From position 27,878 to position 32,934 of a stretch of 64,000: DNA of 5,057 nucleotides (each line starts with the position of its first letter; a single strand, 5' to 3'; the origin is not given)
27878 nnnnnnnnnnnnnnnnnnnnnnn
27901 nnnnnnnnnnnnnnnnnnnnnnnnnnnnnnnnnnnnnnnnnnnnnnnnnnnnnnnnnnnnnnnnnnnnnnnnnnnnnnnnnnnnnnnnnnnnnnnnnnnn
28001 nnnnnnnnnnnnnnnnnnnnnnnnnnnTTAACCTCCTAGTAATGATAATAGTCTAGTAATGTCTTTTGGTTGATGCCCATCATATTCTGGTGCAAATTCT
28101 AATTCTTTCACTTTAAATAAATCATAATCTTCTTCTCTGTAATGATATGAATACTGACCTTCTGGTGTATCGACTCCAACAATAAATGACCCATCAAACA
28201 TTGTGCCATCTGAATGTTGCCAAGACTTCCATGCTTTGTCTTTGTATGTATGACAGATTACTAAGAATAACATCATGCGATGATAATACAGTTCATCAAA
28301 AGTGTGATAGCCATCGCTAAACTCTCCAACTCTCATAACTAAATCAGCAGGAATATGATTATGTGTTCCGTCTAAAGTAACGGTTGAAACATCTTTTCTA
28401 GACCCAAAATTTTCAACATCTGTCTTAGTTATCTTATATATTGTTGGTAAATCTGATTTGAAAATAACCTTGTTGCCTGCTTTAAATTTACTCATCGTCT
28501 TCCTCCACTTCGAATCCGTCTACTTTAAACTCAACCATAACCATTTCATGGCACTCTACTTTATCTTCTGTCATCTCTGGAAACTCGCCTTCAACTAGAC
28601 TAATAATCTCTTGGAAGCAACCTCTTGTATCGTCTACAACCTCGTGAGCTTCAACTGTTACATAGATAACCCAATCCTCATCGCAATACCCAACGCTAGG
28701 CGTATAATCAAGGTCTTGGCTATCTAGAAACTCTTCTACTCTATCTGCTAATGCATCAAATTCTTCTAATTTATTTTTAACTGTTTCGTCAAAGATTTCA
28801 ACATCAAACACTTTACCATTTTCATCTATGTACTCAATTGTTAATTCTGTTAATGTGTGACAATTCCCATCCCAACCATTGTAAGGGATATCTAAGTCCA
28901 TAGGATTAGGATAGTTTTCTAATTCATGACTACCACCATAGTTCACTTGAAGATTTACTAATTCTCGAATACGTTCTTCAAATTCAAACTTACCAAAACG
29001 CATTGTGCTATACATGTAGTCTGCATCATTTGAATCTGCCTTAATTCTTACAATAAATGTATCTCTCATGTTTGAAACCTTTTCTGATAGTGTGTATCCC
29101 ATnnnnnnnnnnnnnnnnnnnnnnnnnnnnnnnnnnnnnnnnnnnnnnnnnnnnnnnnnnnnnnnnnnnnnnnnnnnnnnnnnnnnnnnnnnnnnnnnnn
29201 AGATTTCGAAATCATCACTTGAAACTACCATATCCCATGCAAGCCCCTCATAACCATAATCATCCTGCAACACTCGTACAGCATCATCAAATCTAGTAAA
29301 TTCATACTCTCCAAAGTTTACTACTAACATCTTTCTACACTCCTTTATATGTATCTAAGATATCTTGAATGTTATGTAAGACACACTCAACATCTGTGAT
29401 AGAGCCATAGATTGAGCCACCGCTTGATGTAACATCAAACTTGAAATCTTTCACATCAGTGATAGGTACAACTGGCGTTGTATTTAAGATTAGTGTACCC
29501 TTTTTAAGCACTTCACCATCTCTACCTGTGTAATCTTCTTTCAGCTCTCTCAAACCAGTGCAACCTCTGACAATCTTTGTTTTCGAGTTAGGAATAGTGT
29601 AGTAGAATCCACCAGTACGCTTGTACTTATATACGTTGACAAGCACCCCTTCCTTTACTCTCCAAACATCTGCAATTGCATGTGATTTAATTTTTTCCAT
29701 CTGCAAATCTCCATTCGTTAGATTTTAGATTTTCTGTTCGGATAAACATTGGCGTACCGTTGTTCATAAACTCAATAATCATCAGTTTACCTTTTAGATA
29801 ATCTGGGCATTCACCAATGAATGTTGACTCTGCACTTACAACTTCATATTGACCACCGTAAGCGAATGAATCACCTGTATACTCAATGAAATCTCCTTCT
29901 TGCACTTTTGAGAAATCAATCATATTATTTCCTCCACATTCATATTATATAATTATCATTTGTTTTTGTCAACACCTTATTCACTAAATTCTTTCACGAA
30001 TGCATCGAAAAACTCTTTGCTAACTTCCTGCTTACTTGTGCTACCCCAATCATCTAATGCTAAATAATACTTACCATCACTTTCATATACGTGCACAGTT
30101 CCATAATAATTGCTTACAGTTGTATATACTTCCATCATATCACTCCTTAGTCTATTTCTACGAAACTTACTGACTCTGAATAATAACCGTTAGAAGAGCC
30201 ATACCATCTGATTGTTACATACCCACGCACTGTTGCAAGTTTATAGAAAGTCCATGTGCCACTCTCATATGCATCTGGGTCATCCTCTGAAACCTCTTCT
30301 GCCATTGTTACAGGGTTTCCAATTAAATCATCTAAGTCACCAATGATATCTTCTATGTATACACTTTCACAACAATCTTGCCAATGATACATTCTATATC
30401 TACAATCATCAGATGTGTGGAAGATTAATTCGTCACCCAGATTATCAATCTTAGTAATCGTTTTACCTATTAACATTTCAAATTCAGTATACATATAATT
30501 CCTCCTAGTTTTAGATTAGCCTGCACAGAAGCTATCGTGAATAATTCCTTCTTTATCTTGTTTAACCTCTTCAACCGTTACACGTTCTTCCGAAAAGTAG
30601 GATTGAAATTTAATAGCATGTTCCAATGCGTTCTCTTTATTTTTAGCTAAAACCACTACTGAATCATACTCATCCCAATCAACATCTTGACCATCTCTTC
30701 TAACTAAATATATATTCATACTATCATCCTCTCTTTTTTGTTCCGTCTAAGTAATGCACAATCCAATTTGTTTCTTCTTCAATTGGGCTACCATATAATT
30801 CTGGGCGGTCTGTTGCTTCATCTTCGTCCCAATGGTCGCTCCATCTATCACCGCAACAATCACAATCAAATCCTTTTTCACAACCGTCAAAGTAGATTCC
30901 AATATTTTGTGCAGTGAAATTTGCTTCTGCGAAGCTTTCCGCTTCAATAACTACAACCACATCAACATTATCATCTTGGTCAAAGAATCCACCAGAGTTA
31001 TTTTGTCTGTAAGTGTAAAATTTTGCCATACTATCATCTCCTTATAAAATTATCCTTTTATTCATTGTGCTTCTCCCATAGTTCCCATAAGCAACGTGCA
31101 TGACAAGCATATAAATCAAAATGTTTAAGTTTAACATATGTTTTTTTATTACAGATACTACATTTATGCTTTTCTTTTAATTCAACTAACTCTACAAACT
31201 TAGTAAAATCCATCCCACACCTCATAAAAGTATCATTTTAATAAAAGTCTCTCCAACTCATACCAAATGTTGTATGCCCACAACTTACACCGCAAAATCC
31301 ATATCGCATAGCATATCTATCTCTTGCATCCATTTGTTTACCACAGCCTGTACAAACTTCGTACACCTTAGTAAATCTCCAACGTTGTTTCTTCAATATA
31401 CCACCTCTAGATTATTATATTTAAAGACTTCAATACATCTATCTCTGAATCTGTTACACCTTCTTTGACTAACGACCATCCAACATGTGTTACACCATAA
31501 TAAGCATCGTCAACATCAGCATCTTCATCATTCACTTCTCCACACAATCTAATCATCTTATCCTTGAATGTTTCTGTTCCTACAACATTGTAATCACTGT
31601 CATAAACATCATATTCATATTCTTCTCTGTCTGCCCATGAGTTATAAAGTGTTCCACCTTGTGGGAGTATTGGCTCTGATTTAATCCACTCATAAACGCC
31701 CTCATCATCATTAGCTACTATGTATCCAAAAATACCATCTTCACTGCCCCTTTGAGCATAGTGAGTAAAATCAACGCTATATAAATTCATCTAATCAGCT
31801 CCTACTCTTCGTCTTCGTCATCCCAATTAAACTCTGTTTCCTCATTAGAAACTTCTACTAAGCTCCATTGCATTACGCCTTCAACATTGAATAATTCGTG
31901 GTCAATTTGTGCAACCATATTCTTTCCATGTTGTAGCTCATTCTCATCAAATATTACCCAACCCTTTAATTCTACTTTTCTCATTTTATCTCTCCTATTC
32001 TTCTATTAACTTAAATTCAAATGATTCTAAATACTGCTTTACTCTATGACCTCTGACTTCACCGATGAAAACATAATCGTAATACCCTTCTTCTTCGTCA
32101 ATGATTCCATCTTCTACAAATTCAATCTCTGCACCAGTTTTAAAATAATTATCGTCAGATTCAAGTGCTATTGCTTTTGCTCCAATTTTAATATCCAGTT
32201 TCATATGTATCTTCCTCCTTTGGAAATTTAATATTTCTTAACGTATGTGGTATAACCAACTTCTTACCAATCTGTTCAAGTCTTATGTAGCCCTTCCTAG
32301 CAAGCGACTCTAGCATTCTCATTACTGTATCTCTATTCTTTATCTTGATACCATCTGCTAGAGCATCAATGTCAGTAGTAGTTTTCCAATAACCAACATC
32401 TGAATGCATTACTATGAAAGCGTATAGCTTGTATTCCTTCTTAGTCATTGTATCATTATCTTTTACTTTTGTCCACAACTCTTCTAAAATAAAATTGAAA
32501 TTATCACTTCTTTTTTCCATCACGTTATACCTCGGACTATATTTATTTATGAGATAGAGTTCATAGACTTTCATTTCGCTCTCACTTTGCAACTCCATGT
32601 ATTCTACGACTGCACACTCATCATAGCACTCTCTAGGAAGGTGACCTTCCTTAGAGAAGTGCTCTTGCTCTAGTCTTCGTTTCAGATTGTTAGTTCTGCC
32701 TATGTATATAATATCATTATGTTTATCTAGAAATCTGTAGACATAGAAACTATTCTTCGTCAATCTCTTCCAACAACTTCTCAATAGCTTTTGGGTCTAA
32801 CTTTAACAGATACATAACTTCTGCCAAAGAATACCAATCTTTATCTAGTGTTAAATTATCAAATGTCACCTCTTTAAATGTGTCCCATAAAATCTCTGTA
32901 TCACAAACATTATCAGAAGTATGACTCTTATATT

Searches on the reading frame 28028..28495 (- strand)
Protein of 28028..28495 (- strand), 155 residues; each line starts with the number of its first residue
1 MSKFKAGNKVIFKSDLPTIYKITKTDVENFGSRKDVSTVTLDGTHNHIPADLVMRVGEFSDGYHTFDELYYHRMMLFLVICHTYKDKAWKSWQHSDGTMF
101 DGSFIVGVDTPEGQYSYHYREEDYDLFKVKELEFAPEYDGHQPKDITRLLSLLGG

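Call 3: search_protein_families(library=pfam, proteins=[window:28028-28495:-], max_evalue=0.01)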
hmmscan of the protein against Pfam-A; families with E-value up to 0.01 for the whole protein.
window:28028-28495:- (155 aa): 1 family
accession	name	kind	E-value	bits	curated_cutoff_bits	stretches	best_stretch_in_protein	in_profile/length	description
PF25311.1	WDGH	-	3.1e-45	152.9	27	1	57-151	1-96/97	WDGH domain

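Call 4: search_protein_families(library=phrogs, proteins=[window:28028-28495:-], max_evalue=0.001)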
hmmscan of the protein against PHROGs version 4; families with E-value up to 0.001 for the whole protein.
window:28028-28495:- (155 aa): 3 families
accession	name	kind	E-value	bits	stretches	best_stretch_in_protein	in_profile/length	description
phrog_3392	-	unknown function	4.9e-67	228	1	1-153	152-303/310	-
phrog_3769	-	unknown function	1.7e-28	100.6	1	55-152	61-160/186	-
phrog_21846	-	unknown function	3.7e-21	76.6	1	90-152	283-346/354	-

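Call 7: search_protein_families(library=ncbifam, proteins=[window:28028-28495:-], max_evalue=0.01)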
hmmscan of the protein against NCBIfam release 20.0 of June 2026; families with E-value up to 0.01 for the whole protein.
window:28028-28495:- (155 aa): 0 families

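Call 8: search_protein_families(library=padloc, proteins=[window:28028-28495:-], max_evalue=0.01)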
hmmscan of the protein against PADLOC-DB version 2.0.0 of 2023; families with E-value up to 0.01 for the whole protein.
window:28028-28495:- (155 aa): 0 families

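Call 76: search_solved_structures(query=window:28028-28495:-, max_evalue=1)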
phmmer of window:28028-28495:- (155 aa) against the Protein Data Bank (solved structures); distinct sequences matched with E-value up to 1: 0.

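Call 78: find_homologous_proteins(query=window:28028-28495:-, max_evalue=0.001)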
Query window:28028-28495:- (155 aa): 1549 proteins with E <= 0.001 among 1559 candidates; the best 120 are listed.
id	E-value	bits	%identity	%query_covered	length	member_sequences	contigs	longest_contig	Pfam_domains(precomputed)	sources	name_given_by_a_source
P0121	1.4e-93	329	92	100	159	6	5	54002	PF25311.2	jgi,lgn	-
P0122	6.2e-81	288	81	99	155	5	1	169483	PF25311.2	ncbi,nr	ncbi:hypothetical protein [Bacillus phage vB_BanS-Thrax4]|nr:hypothetical protein [Bacillus phage vB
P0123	6.2e-75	268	78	99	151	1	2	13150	PF25311.2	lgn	-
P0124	6.5e-74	265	79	99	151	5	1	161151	PF25311.2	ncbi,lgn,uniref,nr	ncbi:hypothetical protein PQE74_gp101 [Bacillus phage vB_BanS_Chewbecca]|uniref:WDGH domain-containi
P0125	4.6e-68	246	75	99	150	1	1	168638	PF25311.2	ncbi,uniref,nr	ncbi:hypothetical protein PQE71_gp115 [Bacillus phage Izhevsk]|uniref:WDGH domain-containing protein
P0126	7.2e-64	232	66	99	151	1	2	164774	PF25311.2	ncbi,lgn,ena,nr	ncbi:hypothetical protein [Bacillus phage vB_BanS-Thrax2]|nr:hypothetical protein [Bacillus phage vB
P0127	8.5e-64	232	65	99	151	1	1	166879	PF25311.2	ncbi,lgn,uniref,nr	ncbi:hypothetical protein PQE70_gp134 [Bacillus phage vB_BanS_Nate]|uniref:WDGH domain-containing pr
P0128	9.8e-60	219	64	98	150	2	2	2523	PF25311.2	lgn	-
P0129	2.0e-58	215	64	98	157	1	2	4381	PF25311.2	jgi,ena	-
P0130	1.4e-56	209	63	98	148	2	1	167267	PF25311.2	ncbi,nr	ncbi:hypothetical protein [Bacillus phage vB_BanS-Thrax1]|nr:hypothetical protein [Bacillus phage vB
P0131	3.5e-56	207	61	98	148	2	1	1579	PF25311.2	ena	-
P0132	1.2e-55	206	63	98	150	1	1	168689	PF25311.2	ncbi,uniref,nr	ncbi:hypothetical protein PQE66_gp119 [Bacillus phage PBC2]|uniref:WDGH domain-containing protein n=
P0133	1.0e-48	183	75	65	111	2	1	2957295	PF25311.2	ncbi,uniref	ncbi:hypothetical protein ACDN41_12070 [Priestia aryabhattai]|uniref:WDGH domain-containing protein 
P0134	5.9e-47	177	79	61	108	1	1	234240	PF25311.2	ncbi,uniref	ncbi:hypothetical protein ABWK22_02180 [Gottfriedia acidiceleris]|uniref:WDGH domain-containing prot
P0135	1.2e-46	176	74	63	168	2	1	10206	PF25311.2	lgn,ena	-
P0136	1.7e-46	176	75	64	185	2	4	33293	PF25311.2,PF21825.3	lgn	-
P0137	2.9e-46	175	75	64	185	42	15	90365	PF25311.2,PF21825.3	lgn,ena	-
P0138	6.3e-46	174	76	63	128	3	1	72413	PF25311.2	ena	-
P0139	6.8e-46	174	71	66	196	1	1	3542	PF25311.2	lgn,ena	-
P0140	2.1e-45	172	74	63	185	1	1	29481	PF25311.2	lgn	-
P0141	2.5e-45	172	71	66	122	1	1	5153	PF25311.2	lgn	-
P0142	2.8e-45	172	70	68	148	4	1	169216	PF25311.2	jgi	jgi:hypothetical protein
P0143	3.1e-45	172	60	79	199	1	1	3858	PF25311.2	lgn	-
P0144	3.7e-45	172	75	61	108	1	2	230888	PF25311.2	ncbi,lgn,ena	-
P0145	5.3e-45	171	74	63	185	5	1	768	PF25311.2,PF21825.3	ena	-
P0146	5.8e-45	171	72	64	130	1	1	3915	PF25311.2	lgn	-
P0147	5.9e-45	171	73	65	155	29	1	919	PF25311.2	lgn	-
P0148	6.7e-45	171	71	66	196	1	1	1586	PF25311.2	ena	-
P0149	7.9e-45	170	73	63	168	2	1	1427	PF25311.2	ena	-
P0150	8.2e-45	170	58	78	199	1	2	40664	PF25311.2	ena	-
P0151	9.0e-45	170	72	66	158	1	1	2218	PF25311.2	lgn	-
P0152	1.0e-44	170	74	62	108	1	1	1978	PF25311.2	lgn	-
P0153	1.2e-44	170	58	78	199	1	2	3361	PF25311.2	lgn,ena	-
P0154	1.4e-44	170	77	62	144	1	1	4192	PF25311.2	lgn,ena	-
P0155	1.4e-44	170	73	63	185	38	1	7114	PF25311.2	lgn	-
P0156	1.9e-44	169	76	61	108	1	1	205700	PF25311.2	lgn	-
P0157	2.0e-44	169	70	65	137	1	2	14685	PF25311.2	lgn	-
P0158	2.7e-44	169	73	65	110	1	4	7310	PF25311.2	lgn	-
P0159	3.0e-44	169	69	66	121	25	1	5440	PF25311.2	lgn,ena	-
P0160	3.4e-44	168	73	63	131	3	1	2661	PF25311.2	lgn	-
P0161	3.5e-44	168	69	64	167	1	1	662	PF25311.2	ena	-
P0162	4.0e-44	168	70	64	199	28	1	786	PF25311.2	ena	-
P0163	4.1e-44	168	72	63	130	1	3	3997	PF25311.2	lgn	-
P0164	4.1e-44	168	67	67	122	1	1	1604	PF25311.2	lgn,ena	-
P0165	5.5e-44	168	68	66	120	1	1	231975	PF25311.2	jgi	jgi:hypothetical protein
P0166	9.4e-44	167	74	63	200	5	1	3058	PF25311.2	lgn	-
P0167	1.2e-43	167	66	72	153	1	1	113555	PF25311.2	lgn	-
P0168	1.3e-43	167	74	63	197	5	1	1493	PF25311.2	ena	-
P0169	1.4e-43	166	70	65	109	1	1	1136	PF25311.2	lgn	-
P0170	1.5e-43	166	70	66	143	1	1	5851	PF25311.2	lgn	-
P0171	2.0e-43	166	60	79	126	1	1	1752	PF25311.2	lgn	-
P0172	2.0e-43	166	70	65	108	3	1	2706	PF25311.2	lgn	-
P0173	2.1e-43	166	72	63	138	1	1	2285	PF25311.2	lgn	-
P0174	2.4e-43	166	73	61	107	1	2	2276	PF25311.2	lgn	-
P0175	2.8e-43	165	68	68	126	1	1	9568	PF25311.2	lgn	-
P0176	2.9e-43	165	70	65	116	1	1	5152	PF25311.2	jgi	-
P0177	3.1e-43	165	66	71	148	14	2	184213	PF25311.2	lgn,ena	-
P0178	3.4e-43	165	71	63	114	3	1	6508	PF25311.2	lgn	-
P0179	3.7e-43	165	74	63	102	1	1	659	PF25311.2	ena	-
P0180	3.8e-43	165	69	66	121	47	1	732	PF25311.2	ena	-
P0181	3.9e-43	165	60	78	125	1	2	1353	PF25311.2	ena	-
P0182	4.4e-43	165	75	62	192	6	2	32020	PF25311.2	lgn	-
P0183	4.6e-43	165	67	66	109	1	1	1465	PF25311.2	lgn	-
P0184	5.9e-43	164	55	85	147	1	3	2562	PF25311.2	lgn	-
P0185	7.2e-43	164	70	66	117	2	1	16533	PF25311.2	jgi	jgi:hypothetical protein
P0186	7.8e-43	164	73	63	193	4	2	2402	PF25311.2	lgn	-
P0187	8.4e-43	164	73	63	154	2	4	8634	PF25311.2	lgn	-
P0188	8.4e-43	164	68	63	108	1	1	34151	PF25311.2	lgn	-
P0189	8.8e-43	164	68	65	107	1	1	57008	PF25311.2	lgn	-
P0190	1.3e-42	163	66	65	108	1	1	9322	PF25311.2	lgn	-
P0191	1.5e-42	163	74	61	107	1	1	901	PF25311.2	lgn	-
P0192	1.6e-42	163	69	66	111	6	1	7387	PF25311.2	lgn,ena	-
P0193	1.9e-42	163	68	64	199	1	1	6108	PF25311.2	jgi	-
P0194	2.0e-42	163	57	79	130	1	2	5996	PF25311.2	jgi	jgi:hypothetical protein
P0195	2.1e-42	163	74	61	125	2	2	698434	PF25311.2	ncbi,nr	ncbi:hypothetical protein [Jeotgalicoccus halotolerans]|nr:hypothetical protein [Jeotgalicoccus halo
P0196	2.1e-42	163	56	82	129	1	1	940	PF25311.2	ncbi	-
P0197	2.2e-42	163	74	62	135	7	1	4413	PF25311.2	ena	-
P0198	2.3e-42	162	70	65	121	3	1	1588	PF25311.2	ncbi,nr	ncbi:MAG TPA: hypothetical protein VLA13_04695 [Massilibacterium sp.]|nr:hypothetical protein [Massi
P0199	2.3e-42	162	53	89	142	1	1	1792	PF25311.2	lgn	-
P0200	2.3e-42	162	67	65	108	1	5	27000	PF25311.2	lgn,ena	-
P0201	2.8e-42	162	73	60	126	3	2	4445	PF25311.2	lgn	-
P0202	3.4e-42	162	74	64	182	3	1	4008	PF25311.2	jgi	-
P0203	3.6e-42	162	74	62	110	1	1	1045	PF25311.2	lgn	-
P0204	3.6e-42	162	68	65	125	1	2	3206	PF25311.2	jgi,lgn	jgi:hypothetical protein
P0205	4.1e-42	162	68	65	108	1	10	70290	PF25311.2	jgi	jgi:hypothetical protein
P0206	4.3e-42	162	68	65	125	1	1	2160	PF25311.2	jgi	jgi:hypothetical protein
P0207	5.1e-42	161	70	65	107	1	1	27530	PF25311.2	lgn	-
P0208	5.5e-42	161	70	62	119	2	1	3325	PF25311.2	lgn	-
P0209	5.7e-42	161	71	67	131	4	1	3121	PF25311.2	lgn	-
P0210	5.9e-42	161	68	66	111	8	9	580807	PF25311.2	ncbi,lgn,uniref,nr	ncbi:hypothetical protein FKN04_13020 [Bacillus glycinifermentans]|uniref:WDGH domain-containing pro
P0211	6.1e-42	161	69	65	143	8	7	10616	PF25311.2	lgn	-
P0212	6.1e-42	161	70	65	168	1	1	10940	PF25311.2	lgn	-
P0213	7.3e-42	161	67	65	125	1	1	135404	PF25311.2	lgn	-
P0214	7.4e-42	161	72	63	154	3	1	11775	PF25311.2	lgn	-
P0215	8.9e-42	161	60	78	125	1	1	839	PF25311.2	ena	-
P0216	9.2e-42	161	69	63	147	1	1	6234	PF25311.2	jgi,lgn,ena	-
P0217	1.0e-41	160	69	63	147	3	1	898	PF25311.2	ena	-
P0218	1.2e-41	160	67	65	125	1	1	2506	PF25311.2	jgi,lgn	jgi:hypothetical protein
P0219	1.2e-41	160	62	72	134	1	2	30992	PF25311.2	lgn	-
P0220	1.5e-41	160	67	63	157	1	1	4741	PF25311.2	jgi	jgi:hypothetical protein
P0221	1.5e-41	160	71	65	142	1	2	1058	PF25311.2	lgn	-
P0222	1.6e-41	160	69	63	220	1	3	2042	PF05377.18,PF06005.19,PF25311.2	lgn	-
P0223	1.8e-41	160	72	61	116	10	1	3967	PF25311.2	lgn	-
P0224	1.8e-41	160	69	63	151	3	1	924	PF25311.2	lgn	-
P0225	1.8e-41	160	69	64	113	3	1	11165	PF25311.2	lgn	-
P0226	2.1e-41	159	68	63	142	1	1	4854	PF25311.2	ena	-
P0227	2.2e-41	159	70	63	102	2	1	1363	PF25311.2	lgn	-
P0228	2.2e-41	159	68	63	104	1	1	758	PF25311.2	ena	-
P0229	2.4e-41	159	66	66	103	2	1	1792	PF25311.2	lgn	-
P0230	2.4e-41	159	66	65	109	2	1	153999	PF25311.2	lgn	-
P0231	2.4e-41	159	68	65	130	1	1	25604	PF25311.2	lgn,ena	-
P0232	2.5e-41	159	68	66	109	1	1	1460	PF25311.2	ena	-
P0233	2.6e-41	159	54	74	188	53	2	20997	PF25311.2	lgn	-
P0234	2.7e-41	159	54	87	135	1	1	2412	PF25311.2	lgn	-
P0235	2.7e-41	159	54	89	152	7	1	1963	PF25311.2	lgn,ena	-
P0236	2.9e-41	159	50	97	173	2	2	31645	PF25311.2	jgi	jgi:hypothetical protein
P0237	2.9e-41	159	60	79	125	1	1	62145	PF25311.2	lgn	-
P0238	2.9e-41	159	68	65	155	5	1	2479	PF25311.2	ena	-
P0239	3.1e-41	159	61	77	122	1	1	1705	PF25311.2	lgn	-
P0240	3.2e-41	159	68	64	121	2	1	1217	PF25311.2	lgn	-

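Call 86: predict_structure(alignment_id=A2)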
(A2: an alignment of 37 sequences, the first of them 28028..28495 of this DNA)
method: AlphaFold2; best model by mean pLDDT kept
length: 155 residues; sequences in the alignment: 37
mean_pLDDT: 92.2   pTM: 0.75
mean pLDDT of the five models: 92.2, 91.0, 90.1, 87.2, 79.2
residues with pLDDT >= 90: 124; 70-90: 28; 50-70: 3; < 50: 0
segments of 3 or more residues with pLDDT < 50: none
pLDDT, mean of each block of 10 residues (from residue 1): 84 86 93 93 91 92 92 96 98 97 96 93 98 93 87 82
secondary structure, 60 per line:
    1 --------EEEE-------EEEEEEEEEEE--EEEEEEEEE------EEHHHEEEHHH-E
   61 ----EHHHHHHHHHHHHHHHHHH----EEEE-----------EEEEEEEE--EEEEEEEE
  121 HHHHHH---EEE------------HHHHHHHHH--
elements in order: E9-12 E20-30 E33-41 E53-55 H66-83 E88-91 E103-110 E113-120 H121-126 E130-132 H145-153

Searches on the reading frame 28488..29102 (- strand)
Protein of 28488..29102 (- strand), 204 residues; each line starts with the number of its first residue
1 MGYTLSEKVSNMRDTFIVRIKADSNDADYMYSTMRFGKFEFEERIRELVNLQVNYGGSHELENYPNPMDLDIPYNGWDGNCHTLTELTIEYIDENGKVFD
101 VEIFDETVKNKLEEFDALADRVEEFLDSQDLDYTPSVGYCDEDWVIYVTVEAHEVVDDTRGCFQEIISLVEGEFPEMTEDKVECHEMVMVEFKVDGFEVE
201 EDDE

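Call 3: search_protein_families(library=pfam, proteins=[window:28488-29102:-], max_evalue=0.01)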
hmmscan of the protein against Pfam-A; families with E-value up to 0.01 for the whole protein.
window:28488-29102:- (204 aa): 0 families

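Call 4: search_protein_families(library=phrogs, proteins=[window:28488-29102:-], max_evalue=0.001)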
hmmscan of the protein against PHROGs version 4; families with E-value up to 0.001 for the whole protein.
window:28488-29102:- (204 aa): 2 families
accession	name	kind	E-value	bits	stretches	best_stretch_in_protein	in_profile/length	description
phrog_29711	-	unknown function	1.5e-19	71.2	1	3-101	4-118/120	-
phrog_8428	-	unknown function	0.00064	20.4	0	12-66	1-57/212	-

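Call 7: search_protein_families(library=ncbifam, proteins=[window:28488-29102:-], max_evalue=0.01)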
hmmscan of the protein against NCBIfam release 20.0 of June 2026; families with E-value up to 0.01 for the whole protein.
window:28488-29102:- (204 aa): 0 families

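Call 8: search_protein_families(library=padloc, proteins=[window:28488-29102:-], max_evalue=0.01)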
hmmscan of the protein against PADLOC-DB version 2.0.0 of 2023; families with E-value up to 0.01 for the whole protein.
window:28488-29102:- (204 aa): 0 families

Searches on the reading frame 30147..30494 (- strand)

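Call 51: search_protein_families(library=pfam, proteins=[window:30147-30494:-], max_evalue=0.01)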
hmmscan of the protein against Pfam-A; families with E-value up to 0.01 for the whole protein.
window:30147-30494:- (115 aa): 1 family
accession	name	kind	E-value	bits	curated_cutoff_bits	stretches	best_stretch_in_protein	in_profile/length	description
PF24240.1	DUF7448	-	5.5e-32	110.7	27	1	6-111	1-104/104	Domain of unknown function (DUF7448)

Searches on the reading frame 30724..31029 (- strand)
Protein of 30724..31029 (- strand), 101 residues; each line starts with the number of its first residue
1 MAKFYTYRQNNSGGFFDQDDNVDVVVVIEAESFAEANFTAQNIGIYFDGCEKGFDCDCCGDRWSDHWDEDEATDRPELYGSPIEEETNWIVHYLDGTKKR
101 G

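Call 51: search_protein_families(library=pfam, proteins=[window:30724-31029:-], max_evalue=0.01)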
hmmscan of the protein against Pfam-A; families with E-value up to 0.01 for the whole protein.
window:30724-31029:- (101 aa): 1 family
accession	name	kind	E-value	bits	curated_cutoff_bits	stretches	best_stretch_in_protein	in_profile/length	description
PF23969.1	DUF7296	-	1.2e-34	119.7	27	1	3-99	2-105/115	Domain of unknown function (DUF7296)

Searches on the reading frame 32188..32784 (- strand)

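Call 51: search_protein_families(library=pfam, proteins=[window:32188-32784:-], max_evalue=0.01)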
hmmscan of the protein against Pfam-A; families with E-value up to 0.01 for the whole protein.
window:32188-32784:- (198 aa): 2 families
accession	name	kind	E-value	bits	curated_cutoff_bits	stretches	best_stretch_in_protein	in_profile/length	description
PF01541.30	GIY-YIG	-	6.8e-14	52.4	22.6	1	13-87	2-78/78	GIY-YIG catalytic domain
PF13730.12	HTH_36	-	0.0038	17.4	25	1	114-167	4-55/55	Helix-turn-helix domain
